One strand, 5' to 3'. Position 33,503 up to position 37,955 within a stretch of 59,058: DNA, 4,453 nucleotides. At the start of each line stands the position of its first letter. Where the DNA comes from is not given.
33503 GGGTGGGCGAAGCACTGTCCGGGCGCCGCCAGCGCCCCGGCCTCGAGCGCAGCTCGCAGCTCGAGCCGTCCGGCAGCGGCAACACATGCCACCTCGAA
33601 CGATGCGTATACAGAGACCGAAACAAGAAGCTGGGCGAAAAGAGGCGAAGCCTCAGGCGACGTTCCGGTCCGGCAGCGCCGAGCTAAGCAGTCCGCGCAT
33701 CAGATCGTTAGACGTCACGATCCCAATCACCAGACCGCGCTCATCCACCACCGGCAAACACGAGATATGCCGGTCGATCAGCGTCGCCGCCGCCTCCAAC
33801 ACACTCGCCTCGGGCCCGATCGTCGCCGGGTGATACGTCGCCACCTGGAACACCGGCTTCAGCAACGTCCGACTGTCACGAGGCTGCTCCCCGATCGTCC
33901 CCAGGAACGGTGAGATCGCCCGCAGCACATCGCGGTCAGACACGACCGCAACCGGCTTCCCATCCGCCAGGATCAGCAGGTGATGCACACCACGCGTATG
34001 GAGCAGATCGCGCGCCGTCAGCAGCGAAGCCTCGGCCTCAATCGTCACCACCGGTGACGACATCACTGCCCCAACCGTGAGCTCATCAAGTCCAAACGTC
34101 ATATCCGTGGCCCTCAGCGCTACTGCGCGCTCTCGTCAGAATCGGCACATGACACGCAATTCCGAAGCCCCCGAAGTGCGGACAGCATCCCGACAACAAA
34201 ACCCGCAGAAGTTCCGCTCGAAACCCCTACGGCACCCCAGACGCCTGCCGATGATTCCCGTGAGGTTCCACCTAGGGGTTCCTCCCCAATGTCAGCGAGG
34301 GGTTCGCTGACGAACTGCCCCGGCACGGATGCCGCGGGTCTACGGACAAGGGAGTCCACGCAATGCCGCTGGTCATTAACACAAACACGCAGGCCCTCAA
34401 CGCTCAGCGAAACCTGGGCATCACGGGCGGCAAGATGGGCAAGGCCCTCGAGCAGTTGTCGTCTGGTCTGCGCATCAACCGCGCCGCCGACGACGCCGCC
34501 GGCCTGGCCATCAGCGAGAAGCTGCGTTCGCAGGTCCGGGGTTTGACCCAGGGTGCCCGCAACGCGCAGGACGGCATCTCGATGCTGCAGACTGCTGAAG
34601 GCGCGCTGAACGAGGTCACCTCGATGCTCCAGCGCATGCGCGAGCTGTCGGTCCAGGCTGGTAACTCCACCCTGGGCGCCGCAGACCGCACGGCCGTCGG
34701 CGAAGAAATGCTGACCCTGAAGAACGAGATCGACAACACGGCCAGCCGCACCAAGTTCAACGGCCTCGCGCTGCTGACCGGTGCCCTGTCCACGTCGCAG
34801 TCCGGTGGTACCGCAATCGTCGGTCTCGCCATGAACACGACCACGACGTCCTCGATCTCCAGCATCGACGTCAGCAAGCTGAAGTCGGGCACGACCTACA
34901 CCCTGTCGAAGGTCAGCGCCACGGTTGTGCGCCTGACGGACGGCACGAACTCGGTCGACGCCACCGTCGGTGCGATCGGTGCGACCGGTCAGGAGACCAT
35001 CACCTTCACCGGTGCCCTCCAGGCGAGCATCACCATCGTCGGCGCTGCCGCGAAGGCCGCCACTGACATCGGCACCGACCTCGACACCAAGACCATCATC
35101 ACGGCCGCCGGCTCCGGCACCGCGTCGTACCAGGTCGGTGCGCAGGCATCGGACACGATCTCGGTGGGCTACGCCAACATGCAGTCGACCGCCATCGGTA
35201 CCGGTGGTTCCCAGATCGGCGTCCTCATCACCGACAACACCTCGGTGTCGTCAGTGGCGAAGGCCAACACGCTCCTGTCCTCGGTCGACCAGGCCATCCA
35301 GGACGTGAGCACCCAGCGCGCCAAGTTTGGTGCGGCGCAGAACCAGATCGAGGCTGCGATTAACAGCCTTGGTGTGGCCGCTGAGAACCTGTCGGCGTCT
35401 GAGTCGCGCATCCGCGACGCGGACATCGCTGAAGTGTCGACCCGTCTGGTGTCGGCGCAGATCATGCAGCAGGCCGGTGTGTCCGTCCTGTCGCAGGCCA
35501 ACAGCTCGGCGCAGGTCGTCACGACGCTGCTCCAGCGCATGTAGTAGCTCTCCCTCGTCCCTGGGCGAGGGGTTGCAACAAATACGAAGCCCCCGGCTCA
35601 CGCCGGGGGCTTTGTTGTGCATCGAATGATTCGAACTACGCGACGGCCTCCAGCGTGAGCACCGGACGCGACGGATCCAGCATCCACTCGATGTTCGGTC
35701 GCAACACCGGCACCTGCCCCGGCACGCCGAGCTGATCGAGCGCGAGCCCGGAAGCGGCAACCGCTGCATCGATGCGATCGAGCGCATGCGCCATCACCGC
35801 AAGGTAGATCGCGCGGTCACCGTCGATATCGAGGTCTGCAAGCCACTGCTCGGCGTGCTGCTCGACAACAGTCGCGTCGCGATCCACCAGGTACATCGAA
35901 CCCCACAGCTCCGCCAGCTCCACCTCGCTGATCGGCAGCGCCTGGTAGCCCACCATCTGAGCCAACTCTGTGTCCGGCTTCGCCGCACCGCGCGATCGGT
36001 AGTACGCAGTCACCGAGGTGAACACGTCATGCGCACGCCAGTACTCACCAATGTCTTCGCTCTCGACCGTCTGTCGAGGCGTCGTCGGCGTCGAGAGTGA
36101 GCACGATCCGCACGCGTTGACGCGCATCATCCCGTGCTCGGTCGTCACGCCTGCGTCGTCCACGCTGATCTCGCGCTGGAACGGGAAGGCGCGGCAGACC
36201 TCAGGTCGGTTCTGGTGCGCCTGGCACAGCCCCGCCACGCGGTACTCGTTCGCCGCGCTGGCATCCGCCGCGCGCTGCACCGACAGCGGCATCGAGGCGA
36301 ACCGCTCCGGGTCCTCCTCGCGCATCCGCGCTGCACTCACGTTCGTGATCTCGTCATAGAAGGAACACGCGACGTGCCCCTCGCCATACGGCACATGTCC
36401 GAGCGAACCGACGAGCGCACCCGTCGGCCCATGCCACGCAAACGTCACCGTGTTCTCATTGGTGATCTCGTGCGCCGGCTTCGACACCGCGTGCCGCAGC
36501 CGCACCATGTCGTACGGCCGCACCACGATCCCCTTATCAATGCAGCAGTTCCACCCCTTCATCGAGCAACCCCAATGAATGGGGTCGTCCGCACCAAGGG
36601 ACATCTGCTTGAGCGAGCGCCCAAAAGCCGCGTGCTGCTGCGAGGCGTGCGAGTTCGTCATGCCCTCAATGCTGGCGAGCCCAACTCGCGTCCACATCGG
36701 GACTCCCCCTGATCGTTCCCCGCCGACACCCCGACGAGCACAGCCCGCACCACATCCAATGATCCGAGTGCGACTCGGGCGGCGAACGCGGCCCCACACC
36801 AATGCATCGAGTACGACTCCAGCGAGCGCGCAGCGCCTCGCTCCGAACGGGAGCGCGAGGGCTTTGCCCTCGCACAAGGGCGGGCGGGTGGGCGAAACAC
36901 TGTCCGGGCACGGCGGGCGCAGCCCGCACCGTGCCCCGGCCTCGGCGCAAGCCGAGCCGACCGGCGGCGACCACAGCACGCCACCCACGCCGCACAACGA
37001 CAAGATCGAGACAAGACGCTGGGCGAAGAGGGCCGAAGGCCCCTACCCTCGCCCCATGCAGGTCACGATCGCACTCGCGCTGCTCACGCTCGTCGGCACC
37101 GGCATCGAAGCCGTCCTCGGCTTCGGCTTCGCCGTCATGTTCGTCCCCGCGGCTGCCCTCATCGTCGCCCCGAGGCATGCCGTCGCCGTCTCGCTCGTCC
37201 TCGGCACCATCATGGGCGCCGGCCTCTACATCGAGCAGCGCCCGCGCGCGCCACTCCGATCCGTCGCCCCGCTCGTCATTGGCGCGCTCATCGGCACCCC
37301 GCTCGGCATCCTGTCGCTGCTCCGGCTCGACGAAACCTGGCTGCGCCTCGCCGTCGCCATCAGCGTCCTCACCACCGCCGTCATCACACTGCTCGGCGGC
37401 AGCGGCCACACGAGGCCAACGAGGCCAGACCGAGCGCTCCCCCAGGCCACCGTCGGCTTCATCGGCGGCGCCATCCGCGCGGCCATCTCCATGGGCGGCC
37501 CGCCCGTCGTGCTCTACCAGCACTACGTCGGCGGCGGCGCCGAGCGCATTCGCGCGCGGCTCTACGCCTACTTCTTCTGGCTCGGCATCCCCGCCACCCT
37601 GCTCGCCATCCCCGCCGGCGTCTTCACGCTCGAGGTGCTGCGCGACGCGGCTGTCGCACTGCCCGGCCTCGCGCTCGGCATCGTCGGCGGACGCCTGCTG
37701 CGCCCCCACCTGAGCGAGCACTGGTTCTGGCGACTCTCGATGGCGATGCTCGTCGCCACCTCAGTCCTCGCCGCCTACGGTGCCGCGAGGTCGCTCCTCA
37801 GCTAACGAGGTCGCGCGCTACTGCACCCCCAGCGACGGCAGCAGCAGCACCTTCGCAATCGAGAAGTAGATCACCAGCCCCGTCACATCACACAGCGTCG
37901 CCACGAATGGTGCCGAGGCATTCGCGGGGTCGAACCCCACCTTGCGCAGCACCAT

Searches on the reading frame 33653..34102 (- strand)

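Call 16: search_protein_families(library=pfam, proteins=[window:33653-34102:-])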
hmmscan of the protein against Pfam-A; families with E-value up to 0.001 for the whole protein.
window:33653-34102:- (149 aa): 1 family
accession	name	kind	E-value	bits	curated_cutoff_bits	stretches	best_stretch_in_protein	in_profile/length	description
PF00571.33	CBS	-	8.1e-27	93.7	24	2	86-138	3-55/57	CBS domain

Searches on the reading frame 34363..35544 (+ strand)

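Call 16: search_protein_families(library=pfam, proteins=[window:34363-35544:+])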
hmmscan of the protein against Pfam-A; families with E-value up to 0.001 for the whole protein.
window:34363-35544:+ (393 aa): 2 families
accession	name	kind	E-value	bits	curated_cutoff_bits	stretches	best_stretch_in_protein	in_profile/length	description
PF00669.25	Flagellin_N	-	2e-41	141.8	26.6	1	5-140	1-136/139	Bacterial flagellin N-terminal helical region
PF00700.27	Flagellin_C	-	7e-23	81.2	23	1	306-390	2-86/86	Bacterial flagellin C-terminal helical region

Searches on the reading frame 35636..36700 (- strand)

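Call 16: search_protein_families(library=pfam, proteins=[window:35636-36700:-])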
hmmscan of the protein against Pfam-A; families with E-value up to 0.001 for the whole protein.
window:35636-36700:- (354 aa): 1 family
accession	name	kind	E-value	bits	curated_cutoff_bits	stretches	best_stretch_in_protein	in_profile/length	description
PF03692.20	CxxCxxCC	-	1.1e-05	26.4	23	0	86-175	41-72/85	Putative zinc- or iron-chelating domain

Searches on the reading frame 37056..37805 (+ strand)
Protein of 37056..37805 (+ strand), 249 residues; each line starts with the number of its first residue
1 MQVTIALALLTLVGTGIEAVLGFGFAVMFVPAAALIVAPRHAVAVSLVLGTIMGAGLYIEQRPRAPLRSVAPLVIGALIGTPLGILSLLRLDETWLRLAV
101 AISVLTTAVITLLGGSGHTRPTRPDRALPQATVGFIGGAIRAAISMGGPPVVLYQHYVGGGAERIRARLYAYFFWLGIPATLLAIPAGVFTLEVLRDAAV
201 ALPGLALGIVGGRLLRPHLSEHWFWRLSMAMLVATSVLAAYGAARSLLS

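Call 16: search_protein_families(library=pfam, proteins=[window:37056-37805:+])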
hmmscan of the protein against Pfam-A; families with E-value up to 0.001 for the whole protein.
window:37056-37805:+ (249 aa): 1 family
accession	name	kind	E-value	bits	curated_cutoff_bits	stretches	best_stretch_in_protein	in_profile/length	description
PF01925.25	TauE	-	8e-21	75.2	32.6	1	8-237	2-235/237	Sulfite exporter TauE/SafE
